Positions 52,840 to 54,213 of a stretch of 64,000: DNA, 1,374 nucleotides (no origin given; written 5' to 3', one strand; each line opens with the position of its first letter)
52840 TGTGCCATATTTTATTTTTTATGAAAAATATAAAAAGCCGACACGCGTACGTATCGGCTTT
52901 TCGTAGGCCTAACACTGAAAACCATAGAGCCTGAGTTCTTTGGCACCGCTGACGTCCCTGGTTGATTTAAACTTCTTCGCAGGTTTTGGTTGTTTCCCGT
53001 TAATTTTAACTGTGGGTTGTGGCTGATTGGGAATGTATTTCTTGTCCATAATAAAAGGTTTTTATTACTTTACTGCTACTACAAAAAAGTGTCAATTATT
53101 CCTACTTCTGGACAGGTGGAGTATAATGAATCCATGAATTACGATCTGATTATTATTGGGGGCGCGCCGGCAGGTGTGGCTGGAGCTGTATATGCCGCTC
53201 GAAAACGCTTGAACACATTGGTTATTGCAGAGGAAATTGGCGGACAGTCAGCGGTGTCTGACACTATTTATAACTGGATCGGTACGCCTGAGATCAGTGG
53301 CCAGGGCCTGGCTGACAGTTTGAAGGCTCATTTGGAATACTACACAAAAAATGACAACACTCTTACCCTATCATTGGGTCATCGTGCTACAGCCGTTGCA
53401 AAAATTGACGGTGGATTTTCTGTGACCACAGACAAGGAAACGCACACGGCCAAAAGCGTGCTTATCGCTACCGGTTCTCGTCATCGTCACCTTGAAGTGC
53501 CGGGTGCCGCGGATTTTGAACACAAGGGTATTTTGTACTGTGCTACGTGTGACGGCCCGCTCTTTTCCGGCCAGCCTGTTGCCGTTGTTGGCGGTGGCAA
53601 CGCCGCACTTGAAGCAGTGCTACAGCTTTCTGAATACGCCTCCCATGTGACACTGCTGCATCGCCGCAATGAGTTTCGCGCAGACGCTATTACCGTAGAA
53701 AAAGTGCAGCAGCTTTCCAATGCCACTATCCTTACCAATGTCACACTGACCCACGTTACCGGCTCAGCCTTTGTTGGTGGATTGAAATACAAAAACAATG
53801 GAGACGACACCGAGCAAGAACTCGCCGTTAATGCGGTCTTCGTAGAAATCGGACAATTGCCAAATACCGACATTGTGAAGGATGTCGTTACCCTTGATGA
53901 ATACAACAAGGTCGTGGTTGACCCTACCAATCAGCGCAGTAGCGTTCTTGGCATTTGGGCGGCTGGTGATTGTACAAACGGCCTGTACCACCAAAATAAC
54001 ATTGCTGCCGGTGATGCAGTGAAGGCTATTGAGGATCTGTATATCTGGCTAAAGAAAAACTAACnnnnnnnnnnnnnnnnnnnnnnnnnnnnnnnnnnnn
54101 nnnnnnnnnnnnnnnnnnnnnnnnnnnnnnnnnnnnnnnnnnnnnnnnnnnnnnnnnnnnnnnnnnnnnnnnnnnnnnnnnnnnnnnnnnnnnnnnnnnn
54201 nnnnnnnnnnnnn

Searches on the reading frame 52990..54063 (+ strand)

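Call 49: search_protein_families(library=pfam, proteins=[window:52990-54063:+], max_evalue=0.001)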
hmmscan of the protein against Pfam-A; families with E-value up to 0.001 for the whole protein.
window:52990-54063:+ (357 aa): 7 families
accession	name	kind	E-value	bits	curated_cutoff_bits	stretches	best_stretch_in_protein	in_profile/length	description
PF07992.20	Pyr_redox_2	-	4.4e-41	141.6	26.1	1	51-335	1-283/291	Pyridine nucleotide-disulphide oxidoreductase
PF13738.12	Pyr_redox_3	-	1.3e-24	87.5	30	1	113-326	82-305/305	Pyridine nucleotide-disulphide oxidoreductase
PF00070.33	Pyr_redox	-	5.1e-09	37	22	1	197-260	2-70/82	Pyridine nucleotide-disulphide oxidoreductase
PF00890.30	FAD_binding_2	-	1.2e-07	31.8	20.4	1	52-120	1-69/414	FAD binding domain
PF03486.20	HI0933_like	-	2.8e-06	27.4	50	0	52-80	2-30/244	HI0933-like protein Rossmann domain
PF12831.13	FAD_oxidored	-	1.6e-05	24.8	27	1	52-116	1-69/416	FAD dependent oxidoreductase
PF13241.12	NAD_binding_7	-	0.00036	21.5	22.1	0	192-238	5-52/104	Putative NAD(P)-binding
